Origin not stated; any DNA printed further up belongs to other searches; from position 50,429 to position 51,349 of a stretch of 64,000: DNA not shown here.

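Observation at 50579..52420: Cytochromes that a CxxCH search would miss: three CX4CH and one contracted CXCH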

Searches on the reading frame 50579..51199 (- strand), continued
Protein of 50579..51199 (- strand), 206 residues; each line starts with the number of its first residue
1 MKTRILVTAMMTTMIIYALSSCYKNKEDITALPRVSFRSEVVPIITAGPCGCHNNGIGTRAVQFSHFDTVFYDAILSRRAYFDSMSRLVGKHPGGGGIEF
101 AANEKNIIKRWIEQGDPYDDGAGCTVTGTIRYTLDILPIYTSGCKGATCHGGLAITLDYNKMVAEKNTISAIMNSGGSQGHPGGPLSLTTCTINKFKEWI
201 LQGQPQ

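Call 39: find_homologous_proteins(query=A4, max_evalue=0.00001)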
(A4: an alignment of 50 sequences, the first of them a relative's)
Query A4 (50 sequences) (223 aa, profile of the alignment): 637 proteins with E <= 0.00001 among 4226 candidates; the best 120 are listed.
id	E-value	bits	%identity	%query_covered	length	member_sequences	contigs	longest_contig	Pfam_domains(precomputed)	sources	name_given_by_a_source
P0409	6.9e-150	515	42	86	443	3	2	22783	PF07635.17,PF13442.12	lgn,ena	-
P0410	9.9e-145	498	42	86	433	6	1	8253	PF22297.2,PF07635.17,PF13442.12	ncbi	-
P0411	4.1e-141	486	42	86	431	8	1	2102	PF07635.17,PF13442.12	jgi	-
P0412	4.9e-141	486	40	86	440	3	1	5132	PF22297.2,PF07635.17,PF13442.12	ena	-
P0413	4.3e-134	463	37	86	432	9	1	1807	PF22297.2,PF07635.17,PF11845.14,PF13442.12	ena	-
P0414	1.3e-132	458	40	84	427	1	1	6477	PF22297.2,PF07635.17,PF14376.12,PF13442.12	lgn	-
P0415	3.2e-131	454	35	86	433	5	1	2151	PF22297.2,PF07635.17,PF14376.12,PF13442.12,PF00034.27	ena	-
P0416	6.6e-130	450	37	86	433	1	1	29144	PF22297.2,PF07635.17,PF13442.12,PF00034.27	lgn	-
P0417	1.1e-125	436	37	84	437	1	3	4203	PF22297.2,PF07635.17,PF13442.12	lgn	-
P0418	2.5e-124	431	44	86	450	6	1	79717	PF22297.2,PF07635.17,PF13442.12,PF00034.27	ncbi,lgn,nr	ncbi:MAG: hypothetical protein NTZ19_11185 [Bacteroidetes bacterium]|nr:hypothetical protein [Bacter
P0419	5.9e-122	424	38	86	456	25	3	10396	PF22297.2,PF06934.17,PF07635.17,PF13442.12,PF00034.27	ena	-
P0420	6.4e-120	417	40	87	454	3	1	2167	PF22297.2,PF07635.17,PF13442.12,PF00034.27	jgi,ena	jgi:mono/diheme cytochrome c family protein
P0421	6.9e-117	407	39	86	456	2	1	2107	PF22297.2,PF13442.12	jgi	-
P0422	5.7e-116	404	36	86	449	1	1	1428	PF22297.2,PF07635.17,PF13442.12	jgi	jgi:mono/diheme cytochrome c family protein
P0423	1.7e-111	389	40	86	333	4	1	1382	PF07635.17,PF13442.12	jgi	jgi:mono/diheme cytochrome c family protein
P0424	3.3e-110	385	39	86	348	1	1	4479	PF07635.17,PF13442.12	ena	-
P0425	4.5e-110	385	37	86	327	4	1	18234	PF07635.17,PF13442.12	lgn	-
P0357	5.4e-110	384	43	87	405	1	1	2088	PF07635.17,PF13442.12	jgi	jgi:uncharacterized membrane protein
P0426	8.6e-110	384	37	86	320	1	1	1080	PF22297.2,PF07635.17,PF13442.12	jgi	jgi:hypothetical protein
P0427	2.0e-109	383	39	86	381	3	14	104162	PF07635.17,PF13442.12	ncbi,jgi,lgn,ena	-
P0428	4.8e-109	381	39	86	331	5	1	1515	PF22297.2,PF07635.17,PF13442.12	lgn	-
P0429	9.6e-109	380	39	86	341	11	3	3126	PF07635.17,PF13442.12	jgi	jgi:mono/diheme cytochrome c family protein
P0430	4.0e-108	378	41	86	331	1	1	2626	PF07635.17,PF13442.12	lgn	-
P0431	6.5e-107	374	39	86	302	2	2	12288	PF07635.17,PF13442.12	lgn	-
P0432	7.0e-106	371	41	85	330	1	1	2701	PF22297.2,PF07635.17,PF13442.12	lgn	-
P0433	7.4e-106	371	43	85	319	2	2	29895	PF22297.2,PF07635.17,PF13442.12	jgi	-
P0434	8.5e-106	371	40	85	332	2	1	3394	PF07635.17,PF13442.12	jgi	jgi:mono/diheme cytochrome c family protein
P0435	1.4e-105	370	46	86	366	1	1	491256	PF07635.17,PF13442.12,PF00034.27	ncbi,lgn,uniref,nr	ncbi:c-type cytochrome domain-containing protein [Aquirufa rosea]|uniref:Cytochrome C Planctomycete-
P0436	4.9e-104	365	38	86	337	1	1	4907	PF22297.2,PF07635.17,PF13442.12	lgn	-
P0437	1.3e-103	363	39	86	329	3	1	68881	PF07635.17,PF13442.12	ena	-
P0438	1.7e-103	363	42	86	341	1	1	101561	PF22297.2,PF07635.17,PF13442.12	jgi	jgi:uncharacterized membrane protein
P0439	3.2e-103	362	45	86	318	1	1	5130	PF07635.17,PF13442.12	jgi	-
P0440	4.4e-103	362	37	85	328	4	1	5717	PF07635.17,PF13442.12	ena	-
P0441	5.7e-103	361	39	85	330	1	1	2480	PF22297.2,PF07635.17,PF13442.12,PF00034.27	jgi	jgi:mono/diheme cytochrome c family protein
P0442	2.2e-102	359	42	85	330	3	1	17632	PF22297.2,PF07635.17,PF13442.12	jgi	jgi:mono/diheme cytochrome c family protein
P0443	4.5e-102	358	41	85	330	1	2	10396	PF07635.17,PF13442.12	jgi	jgi:mono/diheme cytochrome c family protein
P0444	4.5e-102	358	38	85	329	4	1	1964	PF07635.17,PF13442.12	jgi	jgi:hypothetical protein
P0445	1.2e-101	357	38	86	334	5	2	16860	PF07635.17,PF13442.12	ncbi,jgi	jgi:mono/diheme cytochrome c family protein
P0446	6.6e-101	355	39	86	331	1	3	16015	PF07635.17,PF13442.12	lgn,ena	-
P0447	1.2e-99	351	36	86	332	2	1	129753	PF07635.17,PF13442.12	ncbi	-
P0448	9.5e-99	348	41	85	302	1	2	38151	PF22297.2,PF07635.17,PF13442.12,PF00034.27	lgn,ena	-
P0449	1.1e-98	347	40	86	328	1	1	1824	PF07635.17,PF13442.12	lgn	-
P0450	3.7e-98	346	40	86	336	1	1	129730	PF07635.17,PF13442.12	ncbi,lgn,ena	-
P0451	1.4e-97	344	36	85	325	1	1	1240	PF07635.17,PF13442.12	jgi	jgi:hypothetical protein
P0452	8.6e-97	341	37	85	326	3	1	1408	PF07635.17,PF13442.12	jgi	-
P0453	3.5e-95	336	38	85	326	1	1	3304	PF22297.2,PF07635.17,PF13442.12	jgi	-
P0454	1.9e-93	330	41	86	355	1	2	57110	PF22297.2,PF07635.17,PF13442.12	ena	-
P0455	1.5e-92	327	38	87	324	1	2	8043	PF07635.17,PF13442.12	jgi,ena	jgi:uncharacterized membrane protein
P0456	1.8e-92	327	40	81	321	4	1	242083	PF07635.17,PF13442.12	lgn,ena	-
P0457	1.2e-91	324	37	86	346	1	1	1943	PF07635.17,PF13442.12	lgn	-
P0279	1.1e-90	321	37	87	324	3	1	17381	PF07635.17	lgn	-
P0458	2.3e-90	320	37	86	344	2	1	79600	PF07635.17,PF13442.12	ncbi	-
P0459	5.3e-90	319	40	86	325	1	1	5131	PF07635.17,PF13442.12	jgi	jgi:hypothetical protein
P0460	5.6e-88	312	36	88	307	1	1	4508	PF07635.17,PF13442.12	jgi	jgi:mono/diheme cytochrome c family protein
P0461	3.9e-87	310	35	86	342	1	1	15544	PF07635.17,PF13442.12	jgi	jgi:hypothetical protein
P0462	5.4e-87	309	41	84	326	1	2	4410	PF07635.17,PF13442.12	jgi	jgi:hypothetical protein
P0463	8.4e-87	309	39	84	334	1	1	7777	PF07635.17,PF13442.12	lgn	-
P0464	2.0e-86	307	40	81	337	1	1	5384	PF07635.17,PF13442.12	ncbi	-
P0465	3.5e-86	306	37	87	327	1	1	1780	PF07635.17,PF13442.12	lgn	-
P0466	2.5e-85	304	47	86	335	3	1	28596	PF22297.2,PF07635.17,PF13442.12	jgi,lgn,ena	-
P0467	6.5e-85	302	36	85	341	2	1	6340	PF07635.17,PF13442.12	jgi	jgi:hypothetical protein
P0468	8.5e-85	302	38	99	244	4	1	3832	PF07635.17,PF13442.12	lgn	-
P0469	1.4e-84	301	46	84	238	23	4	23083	PF07635.17,PF13442.12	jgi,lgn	jgi:mono/diheme cytochrome c family protein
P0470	1.7e-84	301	42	98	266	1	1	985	PF07635.17,PF13442.12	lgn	-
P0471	1.8e-84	301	41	100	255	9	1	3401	PF07635.17,PF13442.12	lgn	-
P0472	3.3e-84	300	40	99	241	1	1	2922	PF07635.17,PF13442.12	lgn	-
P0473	2.5e-83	297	40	93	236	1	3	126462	PF07635.17,PF13442.12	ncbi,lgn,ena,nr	ncbi:MAG TPA: hypothetical protein PKE03_05175 [Bacteroidales bacterium]|nr:hypothetical protein [Ba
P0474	7.4e-83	296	46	86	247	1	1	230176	PF07635.17,PF13442.12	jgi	jgi:hypothetical protein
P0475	1.6e-82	295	45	86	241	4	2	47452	PF07635.17,PF13442.12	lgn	-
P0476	3.3e-82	294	40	95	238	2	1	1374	PF07635.17,PF13442.12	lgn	-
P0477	5.2e-82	293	47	86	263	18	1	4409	PF07635.17,PF13442.12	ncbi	ncbi:MAG TPA: c-type cytochrome domain-containing protein [Flavisolibacter sp.]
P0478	5.5e-82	293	41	92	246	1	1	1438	PF07635.17,PF13442.12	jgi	-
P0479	5.5e-82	293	44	87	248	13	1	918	PF07635.17,PF13442.12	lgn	-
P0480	5.7e-82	293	48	86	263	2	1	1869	PF07635.17,PF13442.12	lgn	-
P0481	8.4e-82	292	43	86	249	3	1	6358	PF07635.17,PF13442.12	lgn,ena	-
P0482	1.0e-81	292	44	85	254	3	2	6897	PF07635.17,PF13442.12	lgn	-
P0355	1.2e-81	292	42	96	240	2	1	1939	PF07635.17,PF13442.12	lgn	-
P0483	1.3e-81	292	40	86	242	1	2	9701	PF07635.17,PF13442.12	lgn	-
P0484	1.6e-81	291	42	91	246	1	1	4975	PF07635.17,PF13442.12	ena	-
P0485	2.0e-81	291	38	93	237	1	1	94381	PF07635.17,PF13442.12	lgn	-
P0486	2.1e-81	291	42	94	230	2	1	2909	PF07635.17,PF13442.12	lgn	-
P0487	2.1e-81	291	44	87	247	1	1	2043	PF07635.17,PF13442.12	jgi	jgi:hypothetical protein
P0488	2.7e-81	291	44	86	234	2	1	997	PF07635.17,PF13442.12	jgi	jgi:hypothetical protein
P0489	2.8e-81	290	39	99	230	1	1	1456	PF07635.17,PF13442.12,PF00034.27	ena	-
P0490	2.9e-81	290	42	94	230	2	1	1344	PF07635.17,PF13442.12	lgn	-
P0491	4.7e-81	290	36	84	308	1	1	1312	PF07635.17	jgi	jgi:hypothetical protein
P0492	5.1e-81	290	40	84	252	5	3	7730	PF07635.17,PF13442.12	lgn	-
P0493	6.3e-81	289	45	86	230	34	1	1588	PF07635.17,PF13442.12,PF00034.27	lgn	-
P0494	6.8e-81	289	36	97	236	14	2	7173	PF07635.17,PF13442.12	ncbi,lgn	-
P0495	7.3e-81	289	39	96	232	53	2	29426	PF07635.17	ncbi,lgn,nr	ncbi:MAG: hypothetical protein JNK91_11660 [Ferruginibacter sp.]|nr:hypothetical protein [Ferruginib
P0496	8.3e-81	289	50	86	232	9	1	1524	PF07635.17,PF13442.12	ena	-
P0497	1.1e-80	289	47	85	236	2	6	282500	PF07635.17,PF13442.12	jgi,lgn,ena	-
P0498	1.1e-80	289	39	86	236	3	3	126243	PF07635.17,PF13442.12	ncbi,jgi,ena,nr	ncbi:MAG TPA: hypothetical protein P5550_01510 [Bacteroidales bacterium]|nr:hypothetical protein [Ba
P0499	1.2e-80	288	43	86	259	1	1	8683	PF07635.17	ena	-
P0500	1.4e-80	288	42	86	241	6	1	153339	PF07635.17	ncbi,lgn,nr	ncbi:MAG: hypothetical protein IPH45_09570 [Bacteroidales bacterium]|nr:hypothetical protein [Bacter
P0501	1.4e-80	288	39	96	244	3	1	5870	PF07635.17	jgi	jgi:hypothetical protein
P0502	1.5e-80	288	42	94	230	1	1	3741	PF07635.17,PF13442.12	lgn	-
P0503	1.6e-80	288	36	100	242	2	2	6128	PF07635.17,PF13442.12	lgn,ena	-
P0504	2.1e-80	288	41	93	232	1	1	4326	PF07635.17,PF13442.12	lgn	-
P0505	2.6e-80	287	44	86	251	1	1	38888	PF07635.17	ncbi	ncbi:MAG: c-type cytochrome domain-containing protein [Bacteroidota bacterium]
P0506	2.7e-80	287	45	86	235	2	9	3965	PF07635.17,PF13442.12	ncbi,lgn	-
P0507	2.8e-80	287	37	95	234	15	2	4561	PF07635.17,PF13442.12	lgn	-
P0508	2.9e-80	287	43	86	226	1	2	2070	PF07635.17,PF13442.12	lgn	-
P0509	3.4e-80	287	39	93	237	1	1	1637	PF07635.17,PF13442.12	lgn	-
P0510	3.6e-80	287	41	97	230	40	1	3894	PF07635.17,PF13442.12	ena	-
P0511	3.9e-80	287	41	93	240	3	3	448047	PF07635.17,PF13442.12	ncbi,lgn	ncbi:MAG: hypothetical protein U0U70_03620 [Chitinophagaceae bacterium]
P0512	5.0e-80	286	39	93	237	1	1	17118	PF07635.17,PF13442.12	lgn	-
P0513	5.7e-80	286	34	99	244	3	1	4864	PF07635.17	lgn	-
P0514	6.9e-80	286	40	100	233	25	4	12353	PF07635.17,PF13442.12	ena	-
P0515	7.0e-80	286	44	86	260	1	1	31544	PF07635.17,PF13442.12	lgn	-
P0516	7.7e-80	286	41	95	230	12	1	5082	PF07635.17,PF13442.12,PF00034.27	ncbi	ncbi:MAG: c-type cytochrome domain-containing protein [Sphingomonadales bacterium]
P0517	7.8e-80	286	47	86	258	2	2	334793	PF07635.17,PF13442.12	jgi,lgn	jgi:hypothetical protein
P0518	1.3e-79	285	41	85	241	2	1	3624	PF07635.17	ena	-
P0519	1.4e-79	285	46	86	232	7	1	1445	PF07635.17,PF13442.12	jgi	jgi:uncharacterized membrane protein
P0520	1.4e-79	285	38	85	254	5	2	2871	PF07635.17,PF13442.12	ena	-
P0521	1.4e-79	285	38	97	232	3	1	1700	PF07635.17,PF13442.12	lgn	-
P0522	1.6e-79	285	43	86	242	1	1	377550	PF07635.17,PF13442.12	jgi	jgi:hypothetical protein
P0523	2.0e-79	284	40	86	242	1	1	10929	PF07635.17,PF13442.12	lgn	-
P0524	2.5e-79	284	43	92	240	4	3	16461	PF07635.17,PF13442.12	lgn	-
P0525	2.5e-79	284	38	99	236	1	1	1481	PF07635.17,PF13442.12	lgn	-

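Call 40: find_encoding_contigs(protein=P0435, flank=7000, max_places=2)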
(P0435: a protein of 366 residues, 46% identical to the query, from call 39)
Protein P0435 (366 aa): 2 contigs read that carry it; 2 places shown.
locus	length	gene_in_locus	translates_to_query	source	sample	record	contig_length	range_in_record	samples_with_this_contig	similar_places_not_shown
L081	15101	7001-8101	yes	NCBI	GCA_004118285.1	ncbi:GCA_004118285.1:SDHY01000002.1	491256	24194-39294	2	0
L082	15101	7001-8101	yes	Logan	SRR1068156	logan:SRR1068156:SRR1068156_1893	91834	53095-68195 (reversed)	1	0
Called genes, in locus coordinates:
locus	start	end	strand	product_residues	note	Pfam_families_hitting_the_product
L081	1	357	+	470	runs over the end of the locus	PF13442:Cytochrome_CBB3, PF07995:GSDH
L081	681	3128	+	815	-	PF13620:CarboxypepD_reg, PF13715:CarbopepD_reg_2, PF07715:Plug (weak), PF00593:TonB_dep_Rec_b-barrel, PF14905:OMP_b-brl_3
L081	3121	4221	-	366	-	PF03781:FGE-sulfatase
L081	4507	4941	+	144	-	PF00355:Rieske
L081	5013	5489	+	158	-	PF00355:Rieske (weak)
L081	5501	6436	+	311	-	PF19089:DUF5777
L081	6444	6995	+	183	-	PF04264:YceI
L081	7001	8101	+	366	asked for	PF00034:Cytochrom_C (faint), PF13442:Cytochrome_CBB3 (faint), PF07635:PSCyt1 (weak)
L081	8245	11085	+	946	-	PF00884:Sulfatase, PF01663:Phosphodiest (weak), PF16347:SGSH_C, PF14707:Sulfatase_C, PF00884:Sulfatase, PF01663:Phosphodiest (weak), PF16347:SGSH_C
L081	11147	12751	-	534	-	PF02838:Glyco_hydro_20b, PF14845:Glycohydro_20b2 (weak), PF00728:Glyco_hydro_20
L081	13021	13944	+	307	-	PF13593:SBF_like, PF01758:SBF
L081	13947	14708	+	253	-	PF03629:SASA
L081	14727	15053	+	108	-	PF12973:Cupin_7, PF07883:Cupin_2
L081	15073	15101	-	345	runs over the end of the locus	PF01699:Na_Ca_ex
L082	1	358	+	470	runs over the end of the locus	PF13442:Cytochrome_CBB3, PF07995:GSDH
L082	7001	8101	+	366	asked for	PF00034:Cytochrom_C (faint), PF13442:Cytochrome_CBB3 (faint), PF07635:PSCyt1 (weak)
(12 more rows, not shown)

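Call 41: find_encoding_contigs(protein=P0511, flank=7000, max_places=2)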
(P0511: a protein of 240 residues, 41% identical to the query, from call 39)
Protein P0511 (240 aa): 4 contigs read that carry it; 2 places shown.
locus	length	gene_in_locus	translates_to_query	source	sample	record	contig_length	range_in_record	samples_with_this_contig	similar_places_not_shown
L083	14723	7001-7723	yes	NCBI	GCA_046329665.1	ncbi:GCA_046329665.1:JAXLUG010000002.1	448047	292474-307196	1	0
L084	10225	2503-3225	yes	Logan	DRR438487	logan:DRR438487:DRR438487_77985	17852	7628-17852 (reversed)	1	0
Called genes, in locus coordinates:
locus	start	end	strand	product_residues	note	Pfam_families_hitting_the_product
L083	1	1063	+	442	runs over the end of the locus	PF02321:OEP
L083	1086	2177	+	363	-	PF00364:Biotin_lipoyl (faint), PF25917:BSH_RND, PF25919:BSH_CusB, PF25973:BSH_CzcB (weak), PF25984:BSH_YknX (faint), PF25954:Beta-barrel_RND_2 (weak)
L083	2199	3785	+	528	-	PF00083:Sugar_tr, PF06609:TRI12 (weak), PF07690:MFS_1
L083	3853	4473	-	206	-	PF00005:ABC_tran, PF02463:SMC_N (faint), PF13476:AAA_23 (weak), PF13555:AAA_29 (weak), PF13304:AAA_21 (weak)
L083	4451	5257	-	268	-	PF25084:LbH_EIF2B (weak), PF25087:GMPPB_C, PF00132:Hexapep, PF14602:Hexapep_2 (faint), PF00132:Hexapep, PF13720:Acetyltransf_11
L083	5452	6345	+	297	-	PF12833:HTH_18, PF00165:HTH_AraC (weak)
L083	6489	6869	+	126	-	-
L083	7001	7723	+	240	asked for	PF13442:Cytochrome_CBB3 (faint), PF07635:PSCyt1 (faint)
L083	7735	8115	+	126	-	-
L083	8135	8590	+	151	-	PF12869:tRNA_anti-like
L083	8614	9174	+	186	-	PF04264:YceI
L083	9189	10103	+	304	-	PF19089:DUF5777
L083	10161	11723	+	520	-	PF13573:SprB (faint), PF17210:SdrD_B (faint), PF07495:Y_Y_Y (faint)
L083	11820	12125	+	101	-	PF20365:DUF6660 (weak)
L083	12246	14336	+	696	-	PF13715:CarbopepD_reg_2, PF07715:Plug, PF00593:TonB_dep_Rec_b-barrel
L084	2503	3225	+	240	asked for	PF13442:Cytochrome_CBB3 (faint), PF07635:PSCyt1 (faint)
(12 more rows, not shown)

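Call 42: find_encoding_contigs(protein=P0473, flank=7000, max_places=2)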
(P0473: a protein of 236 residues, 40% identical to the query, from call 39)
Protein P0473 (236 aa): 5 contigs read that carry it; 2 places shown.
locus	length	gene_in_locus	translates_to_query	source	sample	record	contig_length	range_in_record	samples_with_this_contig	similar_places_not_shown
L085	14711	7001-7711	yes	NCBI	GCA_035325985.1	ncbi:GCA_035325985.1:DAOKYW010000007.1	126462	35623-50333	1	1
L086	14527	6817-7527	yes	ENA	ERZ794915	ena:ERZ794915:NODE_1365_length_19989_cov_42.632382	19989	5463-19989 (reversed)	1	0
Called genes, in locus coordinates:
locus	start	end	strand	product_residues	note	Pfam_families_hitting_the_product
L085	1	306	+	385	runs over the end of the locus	PF00155:Aminotran_1_2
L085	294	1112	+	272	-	PF00795:CN_hydrolase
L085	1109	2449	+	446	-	PF02254:TrkA_N, PF03435:Sacchrp_dh_NADP (faint), PF03807:F420_oxidored (faint), PF13241:NAD_binding_7 (faint), PF02080:TrkA_C, PF02254:TrkA_N, PF02080:TrkA_C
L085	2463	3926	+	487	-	PF02386:TrkH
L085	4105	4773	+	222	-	PF00719:Pyrophosphatase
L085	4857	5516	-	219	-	PF04264:YceI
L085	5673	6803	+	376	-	PF04055:Radical_SAM, PF06969:HemN_C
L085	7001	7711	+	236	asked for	PF13442:Cytochrome_CBB3 (faint), PF07635:PSCyt1 (faint)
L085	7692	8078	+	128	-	PF13442:Cytochrome_CBB3 (weak)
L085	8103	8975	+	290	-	PF19089:DUF5777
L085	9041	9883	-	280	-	PF11551:Omp28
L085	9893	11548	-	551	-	PF19494:DUF6029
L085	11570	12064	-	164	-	PF00578:AhpC-TSA, PF08534:Redoxin, PF13098:Thioredoxin_2, PF00085:Thioredoxin (weak), PF13905:Thioredoxin_8, PF13911:AhpC-TSA_2 (weak)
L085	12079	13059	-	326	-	PF20511:PMI_typeI_cat, PF21621:MPI_cupin_dom (faint)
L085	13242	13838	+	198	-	PF18306:LDcluster4, PF03641:Lysine_decarbox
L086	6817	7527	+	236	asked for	PF13442:Cytochrome_CBB3 (faint), PF07635:PSCyt1 (faint)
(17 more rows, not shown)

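Call 50: search_protein_families(library=ncbifam, proteins=[P0292, P0435], max_evalue=0.1)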
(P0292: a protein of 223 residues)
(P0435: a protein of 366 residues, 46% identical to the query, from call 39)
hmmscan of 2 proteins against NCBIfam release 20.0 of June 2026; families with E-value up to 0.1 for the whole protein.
P0292 (223 aa): 11 families
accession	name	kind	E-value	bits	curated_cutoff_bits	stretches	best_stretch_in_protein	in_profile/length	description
NF047812.1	LIC11213_lipo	equivalog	4.5e-09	36.5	100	2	46-123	49-116/118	LIC11213 family lipoprotein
TIGR03872.1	cytochrome_MoxG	equivalog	7.9e-05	22.8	147.8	1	138-197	34-97/133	cytochrome c(L), periplasmic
NF045773.1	cytochro_C550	exception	8.3e-05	22.5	125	1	147-217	54-117/118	cytochrome c550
NF011054.0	PRK14486.1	equivalog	0.00011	21.8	447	1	144-217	217-288/294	putative bifunctional cbb3-type cytochrome c oxidase subunit II/cytochrome c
NF045774.1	cytochro_C551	exception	0.0013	18.7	118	1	138-217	35-107/110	cytochrome c551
NF052339.1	hydrazine_alpha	equivalog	0.0014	16.6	800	0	33-58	666-689/804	hydrazine synthase subunit alpha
NF045930.1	Cytc6PetJCyano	equivalog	0.0039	17.1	135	0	145-217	31-103/110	cytochrome c6 PetJ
TIGR03806.1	chp_HNE_0200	subfamily_domain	0.021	14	313.3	0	70-120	262-312/314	SO2930 family diheme c-type cytochrome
TIGR00782.1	ccoP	equivalog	0.043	13.1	179.95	0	146-167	111-132/285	cytochrome-c oxidase, cbb3-type subunit III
TIGR01904.2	GSu_C4xC__C2xCH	domain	0.05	13.4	27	0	124-166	20-65/73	CxxxxCH/CxxCH domain c-type cytochrome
TIGR03153.1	cytochr_NrfH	equivalog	0.075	13.1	134.2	0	123-162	75-114/138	cytochrome c nitrite reductase small subunit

P0435 (366 aa): 8 families
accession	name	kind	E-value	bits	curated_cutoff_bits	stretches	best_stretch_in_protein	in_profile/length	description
NF047812.1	LIC11213_lipo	equivalog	2e-22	79.5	100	3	173-266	32-116/118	LIC11213 family lipoprotein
NF050122.1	bc1_QcrC_actin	exception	8.9e-06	25.2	200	0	291-361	141-210/253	cytochrome bc1 complex diheme cytochrome c subunit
NF045774.1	cytochro_C551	exception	6.9e-05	22.8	118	1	5-133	6-105/110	cytochrome c551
NF011054.0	PRK14486.1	equivalog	7.9e-05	22.3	447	0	269-361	198-289/294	putative bifunctional cbb3-type cytochrome c oxidase subunit II/cytochrome c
NF052339.1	hydrazine_alpha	equivalog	0.0016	16.4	800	0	54-98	664-711/804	hydrazine synthase subunit alpha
NF045930.1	Cytc6PetJCyano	equivalog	0.0079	16.1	135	0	67-134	34-102/110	cytochrome c6 PetJ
TIGR04494.1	c550_PedF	equivalog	0.011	15.6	122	0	69-89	59-81/133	cytochrome c-550 PedF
NF033881.1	aureocin_A53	equivalog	0.084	12.5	27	0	253-266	21-34/48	aureocin A53 family class IId bacteriocin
